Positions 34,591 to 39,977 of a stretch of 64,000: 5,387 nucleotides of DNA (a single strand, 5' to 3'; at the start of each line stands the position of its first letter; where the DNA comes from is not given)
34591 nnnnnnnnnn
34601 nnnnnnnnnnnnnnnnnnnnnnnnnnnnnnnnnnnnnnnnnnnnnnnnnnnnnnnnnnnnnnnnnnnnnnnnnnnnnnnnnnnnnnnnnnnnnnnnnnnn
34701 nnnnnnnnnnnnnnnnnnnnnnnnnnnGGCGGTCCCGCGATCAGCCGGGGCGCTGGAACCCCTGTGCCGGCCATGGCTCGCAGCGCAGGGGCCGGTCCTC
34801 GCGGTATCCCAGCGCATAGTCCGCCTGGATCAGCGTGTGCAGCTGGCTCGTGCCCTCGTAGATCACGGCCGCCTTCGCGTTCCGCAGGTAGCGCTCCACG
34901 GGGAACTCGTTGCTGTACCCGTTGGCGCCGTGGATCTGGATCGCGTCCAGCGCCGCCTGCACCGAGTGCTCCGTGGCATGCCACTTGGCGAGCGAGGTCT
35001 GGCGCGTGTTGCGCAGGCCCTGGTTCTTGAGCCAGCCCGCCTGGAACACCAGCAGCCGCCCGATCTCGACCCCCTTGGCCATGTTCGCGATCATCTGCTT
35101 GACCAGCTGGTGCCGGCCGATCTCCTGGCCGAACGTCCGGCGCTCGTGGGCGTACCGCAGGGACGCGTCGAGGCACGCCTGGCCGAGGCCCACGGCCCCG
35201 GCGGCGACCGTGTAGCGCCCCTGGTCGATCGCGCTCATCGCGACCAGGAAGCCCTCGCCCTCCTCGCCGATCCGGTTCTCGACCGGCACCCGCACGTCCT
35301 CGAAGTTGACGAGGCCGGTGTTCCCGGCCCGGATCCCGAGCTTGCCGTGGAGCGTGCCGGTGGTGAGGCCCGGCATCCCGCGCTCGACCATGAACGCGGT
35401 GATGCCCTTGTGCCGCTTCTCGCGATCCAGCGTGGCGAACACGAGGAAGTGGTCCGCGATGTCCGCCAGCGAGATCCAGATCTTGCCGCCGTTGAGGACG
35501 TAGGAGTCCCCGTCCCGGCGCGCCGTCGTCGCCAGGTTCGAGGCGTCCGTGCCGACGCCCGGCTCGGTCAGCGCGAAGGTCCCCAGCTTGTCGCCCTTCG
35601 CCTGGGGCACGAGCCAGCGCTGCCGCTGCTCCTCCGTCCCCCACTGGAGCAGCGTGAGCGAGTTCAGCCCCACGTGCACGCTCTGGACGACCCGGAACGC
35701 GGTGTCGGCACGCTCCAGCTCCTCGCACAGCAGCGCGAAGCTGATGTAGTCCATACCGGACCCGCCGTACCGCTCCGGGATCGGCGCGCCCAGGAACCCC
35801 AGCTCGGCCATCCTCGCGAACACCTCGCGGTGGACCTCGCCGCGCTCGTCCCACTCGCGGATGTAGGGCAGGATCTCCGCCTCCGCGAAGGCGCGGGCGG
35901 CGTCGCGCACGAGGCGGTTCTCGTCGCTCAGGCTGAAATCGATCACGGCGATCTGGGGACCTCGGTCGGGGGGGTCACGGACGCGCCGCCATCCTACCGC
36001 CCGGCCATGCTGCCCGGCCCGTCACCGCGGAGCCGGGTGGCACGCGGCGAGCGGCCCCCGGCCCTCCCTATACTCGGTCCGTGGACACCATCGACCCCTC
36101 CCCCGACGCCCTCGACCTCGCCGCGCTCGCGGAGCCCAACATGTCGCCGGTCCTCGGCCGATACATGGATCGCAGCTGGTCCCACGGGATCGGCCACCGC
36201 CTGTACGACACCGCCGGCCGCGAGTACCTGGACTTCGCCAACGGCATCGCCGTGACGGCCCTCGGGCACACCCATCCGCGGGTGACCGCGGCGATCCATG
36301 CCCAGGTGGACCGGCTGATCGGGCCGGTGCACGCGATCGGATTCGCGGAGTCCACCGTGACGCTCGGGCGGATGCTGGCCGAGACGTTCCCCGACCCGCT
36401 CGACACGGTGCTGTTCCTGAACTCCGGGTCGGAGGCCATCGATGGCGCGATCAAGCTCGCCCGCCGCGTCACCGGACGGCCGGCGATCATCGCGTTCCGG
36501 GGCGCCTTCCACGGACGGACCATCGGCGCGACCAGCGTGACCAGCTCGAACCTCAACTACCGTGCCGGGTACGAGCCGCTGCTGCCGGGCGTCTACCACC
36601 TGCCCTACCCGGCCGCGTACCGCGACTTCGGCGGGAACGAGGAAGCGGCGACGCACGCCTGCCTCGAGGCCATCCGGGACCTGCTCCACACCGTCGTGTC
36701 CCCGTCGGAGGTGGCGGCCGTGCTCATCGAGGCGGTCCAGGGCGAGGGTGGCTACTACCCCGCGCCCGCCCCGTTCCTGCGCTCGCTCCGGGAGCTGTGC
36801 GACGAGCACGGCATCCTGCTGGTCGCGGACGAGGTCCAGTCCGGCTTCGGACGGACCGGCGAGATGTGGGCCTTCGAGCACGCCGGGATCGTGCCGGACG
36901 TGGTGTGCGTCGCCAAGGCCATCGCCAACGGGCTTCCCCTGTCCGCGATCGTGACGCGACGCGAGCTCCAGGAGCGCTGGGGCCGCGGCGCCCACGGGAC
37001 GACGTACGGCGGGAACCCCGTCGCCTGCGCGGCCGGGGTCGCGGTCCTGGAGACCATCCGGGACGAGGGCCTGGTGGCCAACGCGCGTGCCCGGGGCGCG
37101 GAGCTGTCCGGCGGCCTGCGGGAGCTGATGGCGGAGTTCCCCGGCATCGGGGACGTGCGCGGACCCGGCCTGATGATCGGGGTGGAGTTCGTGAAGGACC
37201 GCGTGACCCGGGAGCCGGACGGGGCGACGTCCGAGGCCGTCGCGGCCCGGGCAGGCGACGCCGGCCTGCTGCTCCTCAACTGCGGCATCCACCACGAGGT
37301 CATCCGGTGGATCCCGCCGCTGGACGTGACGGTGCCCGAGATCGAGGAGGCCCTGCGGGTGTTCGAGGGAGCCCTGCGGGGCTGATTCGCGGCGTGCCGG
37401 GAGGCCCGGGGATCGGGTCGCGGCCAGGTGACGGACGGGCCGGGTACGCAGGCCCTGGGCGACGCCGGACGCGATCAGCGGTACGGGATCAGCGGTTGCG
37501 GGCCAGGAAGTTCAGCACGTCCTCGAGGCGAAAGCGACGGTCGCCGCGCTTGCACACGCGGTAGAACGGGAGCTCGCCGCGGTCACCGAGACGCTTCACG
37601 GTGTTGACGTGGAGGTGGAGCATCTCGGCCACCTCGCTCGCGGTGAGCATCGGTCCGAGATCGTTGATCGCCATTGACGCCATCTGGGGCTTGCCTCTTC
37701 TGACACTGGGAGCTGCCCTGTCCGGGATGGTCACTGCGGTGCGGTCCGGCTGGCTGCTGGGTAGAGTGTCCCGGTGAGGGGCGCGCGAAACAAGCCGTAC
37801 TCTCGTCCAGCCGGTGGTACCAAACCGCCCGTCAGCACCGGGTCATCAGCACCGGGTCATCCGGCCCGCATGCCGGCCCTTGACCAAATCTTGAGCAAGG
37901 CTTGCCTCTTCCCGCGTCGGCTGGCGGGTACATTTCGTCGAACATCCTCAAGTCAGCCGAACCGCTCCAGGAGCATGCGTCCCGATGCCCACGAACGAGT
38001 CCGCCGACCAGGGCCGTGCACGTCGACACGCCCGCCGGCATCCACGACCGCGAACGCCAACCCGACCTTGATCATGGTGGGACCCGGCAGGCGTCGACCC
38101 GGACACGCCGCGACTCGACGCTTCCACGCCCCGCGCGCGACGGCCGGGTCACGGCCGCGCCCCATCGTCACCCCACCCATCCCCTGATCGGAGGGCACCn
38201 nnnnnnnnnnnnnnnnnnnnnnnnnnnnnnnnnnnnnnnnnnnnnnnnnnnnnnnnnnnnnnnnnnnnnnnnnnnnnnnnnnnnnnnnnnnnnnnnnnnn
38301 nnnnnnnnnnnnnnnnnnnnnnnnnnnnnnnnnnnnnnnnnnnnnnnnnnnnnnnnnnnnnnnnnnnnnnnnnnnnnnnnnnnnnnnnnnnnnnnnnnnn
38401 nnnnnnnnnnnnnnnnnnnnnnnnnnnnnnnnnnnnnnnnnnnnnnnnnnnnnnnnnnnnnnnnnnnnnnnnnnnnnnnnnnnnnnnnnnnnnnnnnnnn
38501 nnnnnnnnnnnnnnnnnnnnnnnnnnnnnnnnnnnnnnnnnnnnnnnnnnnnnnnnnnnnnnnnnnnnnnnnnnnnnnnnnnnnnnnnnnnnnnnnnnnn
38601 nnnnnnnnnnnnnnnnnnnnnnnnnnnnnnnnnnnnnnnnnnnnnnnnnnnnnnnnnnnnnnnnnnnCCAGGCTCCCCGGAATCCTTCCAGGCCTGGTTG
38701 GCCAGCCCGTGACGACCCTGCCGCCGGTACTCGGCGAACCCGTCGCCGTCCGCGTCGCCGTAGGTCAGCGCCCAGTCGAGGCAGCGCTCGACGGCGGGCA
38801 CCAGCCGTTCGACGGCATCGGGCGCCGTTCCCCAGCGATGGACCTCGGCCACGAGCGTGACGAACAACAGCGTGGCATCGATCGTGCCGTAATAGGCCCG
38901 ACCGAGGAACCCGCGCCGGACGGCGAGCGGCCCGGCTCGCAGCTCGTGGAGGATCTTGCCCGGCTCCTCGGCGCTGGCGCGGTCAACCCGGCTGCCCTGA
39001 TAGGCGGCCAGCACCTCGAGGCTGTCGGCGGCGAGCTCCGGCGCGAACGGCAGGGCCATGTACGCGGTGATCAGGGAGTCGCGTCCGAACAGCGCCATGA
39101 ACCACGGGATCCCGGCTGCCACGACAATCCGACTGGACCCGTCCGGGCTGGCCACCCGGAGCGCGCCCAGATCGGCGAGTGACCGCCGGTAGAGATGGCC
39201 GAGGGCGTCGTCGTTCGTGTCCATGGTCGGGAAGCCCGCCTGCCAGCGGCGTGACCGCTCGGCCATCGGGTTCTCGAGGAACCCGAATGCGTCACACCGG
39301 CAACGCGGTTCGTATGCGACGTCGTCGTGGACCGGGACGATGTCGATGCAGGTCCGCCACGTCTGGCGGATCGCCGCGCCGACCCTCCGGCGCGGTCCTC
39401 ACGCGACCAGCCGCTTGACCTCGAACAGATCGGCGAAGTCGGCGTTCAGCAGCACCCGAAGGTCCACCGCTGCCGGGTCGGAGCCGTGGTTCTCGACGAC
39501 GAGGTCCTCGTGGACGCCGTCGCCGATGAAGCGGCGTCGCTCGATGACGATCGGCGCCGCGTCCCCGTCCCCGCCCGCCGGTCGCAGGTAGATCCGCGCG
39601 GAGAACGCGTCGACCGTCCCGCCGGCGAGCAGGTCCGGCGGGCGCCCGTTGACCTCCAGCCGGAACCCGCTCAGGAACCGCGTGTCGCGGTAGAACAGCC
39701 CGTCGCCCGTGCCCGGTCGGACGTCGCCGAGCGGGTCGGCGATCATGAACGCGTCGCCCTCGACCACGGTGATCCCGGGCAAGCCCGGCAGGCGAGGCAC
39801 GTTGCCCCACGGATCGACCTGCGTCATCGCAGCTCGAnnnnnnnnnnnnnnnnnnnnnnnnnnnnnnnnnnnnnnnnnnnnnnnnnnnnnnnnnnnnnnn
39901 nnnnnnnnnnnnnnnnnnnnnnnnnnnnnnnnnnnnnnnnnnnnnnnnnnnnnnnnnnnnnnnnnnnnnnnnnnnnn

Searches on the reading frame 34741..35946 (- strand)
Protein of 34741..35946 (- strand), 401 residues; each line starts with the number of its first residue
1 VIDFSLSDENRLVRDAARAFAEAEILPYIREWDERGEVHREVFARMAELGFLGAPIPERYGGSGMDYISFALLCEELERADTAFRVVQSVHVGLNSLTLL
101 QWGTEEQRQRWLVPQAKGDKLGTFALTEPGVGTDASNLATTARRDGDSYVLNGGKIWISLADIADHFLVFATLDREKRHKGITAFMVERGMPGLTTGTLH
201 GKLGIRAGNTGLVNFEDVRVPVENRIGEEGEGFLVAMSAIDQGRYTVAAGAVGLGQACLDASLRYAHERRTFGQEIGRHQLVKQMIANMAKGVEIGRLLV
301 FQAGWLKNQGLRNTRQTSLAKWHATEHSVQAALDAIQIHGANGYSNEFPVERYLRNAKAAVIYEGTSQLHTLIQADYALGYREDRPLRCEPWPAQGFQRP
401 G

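Call 77: search_protein_families(library=pfam, proteins=[window:34741-35946:-], max_evalue=0.00001)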
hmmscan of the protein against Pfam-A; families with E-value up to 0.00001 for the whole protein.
window:34741-35946:- (401 aa): 4 families
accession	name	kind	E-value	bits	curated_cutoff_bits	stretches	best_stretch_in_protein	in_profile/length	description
PF00441.29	Acyl-CoA_dh_1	-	3.4e-42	144.6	22.4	1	230-375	1-146/150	Acyl-CoA dehydrogenase, C-terminal domain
PF02771.21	Acyl-CoA_dh_N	-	5.2e-38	130.3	22.9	1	7-119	1-113/113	Acyl-CoA dehydrogenase, N-terminal domain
PF02770.24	Acyl-CoA_dh_M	-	1e-26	93.3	33.3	1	123-218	1-97/97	Acyl-CoA dehydrogenase, middle domain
PF08028.16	Acyl-CoA_dh_2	-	3.9e-15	56.7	22.7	1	246-367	2-133/134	Acyl-CoA dehydrogenase, C-terminal domain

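Call 79: search_protein_families(library=ncbifam, proteins=[window:34741-35946:-], max_evalue=0.00001)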
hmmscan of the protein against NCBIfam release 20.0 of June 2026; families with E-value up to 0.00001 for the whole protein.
window:34741-35946:- (401 aa): 22 families
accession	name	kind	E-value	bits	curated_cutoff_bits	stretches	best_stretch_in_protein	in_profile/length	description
NF042972.1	AcrlCoAredClosAcrC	equivalog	7.2e-104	347.5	640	1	2-375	1-373/378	acryloyl-CoA reductase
NF045552.1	GlutCoADH_Des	equivalog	3.2e-99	332.7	470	1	3-383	2-384/387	glutaryl-CoA dehydrogenase Acd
NF058590.1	AcCoDHFadEBacil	equivalog_domain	5.1e-82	276.2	600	1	5-375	20-407/586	acyl-CoA dehydrogenase FadE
NF043006.1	CyhCrbnylCoADH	equivalog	8.9e-78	261.9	650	1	7-375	5-372/380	cyclohexane-1-carbonyl-CoA dehydrogenase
TIGR03207.1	cyc_hxne_CoA_dh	equivalog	3.8e-70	236.5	575.35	1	7-374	2-367/372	cyclohexanecarboxyl-CoA dehydrogenase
NF053553.1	prodigi_MBC_PigA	equivalog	5.9e-70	236.3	500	1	2-371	1-372/381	prodigiosin MBC biosynthesis dehydrogenase PigA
NF045652.1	ProlPCPDhRedW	equivalog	1.6e-67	228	650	1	11-369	5-364/376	L-prolyl-[peptidyl-carrier protein] dehydrogenase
NF042439.1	SulpropCoADesulf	equivalog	5.5e-67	226.1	600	1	15-381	2-373/379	3-sulfinopropanoyl-CoA desulfinase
NF008997.0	PRK12341.1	equivalog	2.8e-62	210.9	537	1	2-371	1-369/382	acyl-CoA dehydrogenase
NF052270.1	Staph_DH_FadE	equivalog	2.6e-52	177.9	600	1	16-375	31-390/400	acyl-CoA dehydrogenase FadE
NF002885.1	PRK03354.1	equivalog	3e-50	171.4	540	1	2-374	1-369/378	crotonobetainyl-CoA dehydrogenase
NF007000.1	PRK09463.1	subfamily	1.2e-30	106.6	600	1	32-343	65-397/726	acyl-CoA dehydrogenase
TIGR03203.1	pimD_small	equivalog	7.4e-29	101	652.7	1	3-356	1-354/378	pimeloyl-CoA dehydrogenase small subunit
NF009586.0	PRK13026.1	subfamily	1.2e-26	93.3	608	1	34-343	105-432/777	acyl-CoA dehydrogenase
TIGR03204.1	pimC_large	equivalog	1.4e-24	86.7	623.85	1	3-262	1-260/395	pimeloyl-CoA dehydrogenase large subunit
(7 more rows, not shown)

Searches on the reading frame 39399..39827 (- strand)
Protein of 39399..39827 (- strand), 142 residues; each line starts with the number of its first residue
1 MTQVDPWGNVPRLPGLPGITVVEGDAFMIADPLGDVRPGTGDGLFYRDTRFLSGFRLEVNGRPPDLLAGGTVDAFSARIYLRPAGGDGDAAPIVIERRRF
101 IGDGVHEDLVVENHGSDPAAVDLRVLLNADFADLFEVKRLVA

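Call 77: search_protein_families(library=pfam, proteins=[window:39399-39827:-], max_evalue=0.00001)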
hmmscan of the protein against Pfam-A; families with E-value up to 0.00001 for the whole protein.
window:39399-39827:- (142 aa): 1 family
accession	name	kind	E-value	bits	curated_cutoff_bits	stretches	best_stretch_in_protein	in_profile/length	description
PF14742.11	GDE_N_bis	-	2.1e-35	122.7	22.1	1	22-139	2-127/194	N-terminal domain of (some) glycogen debranching enzymes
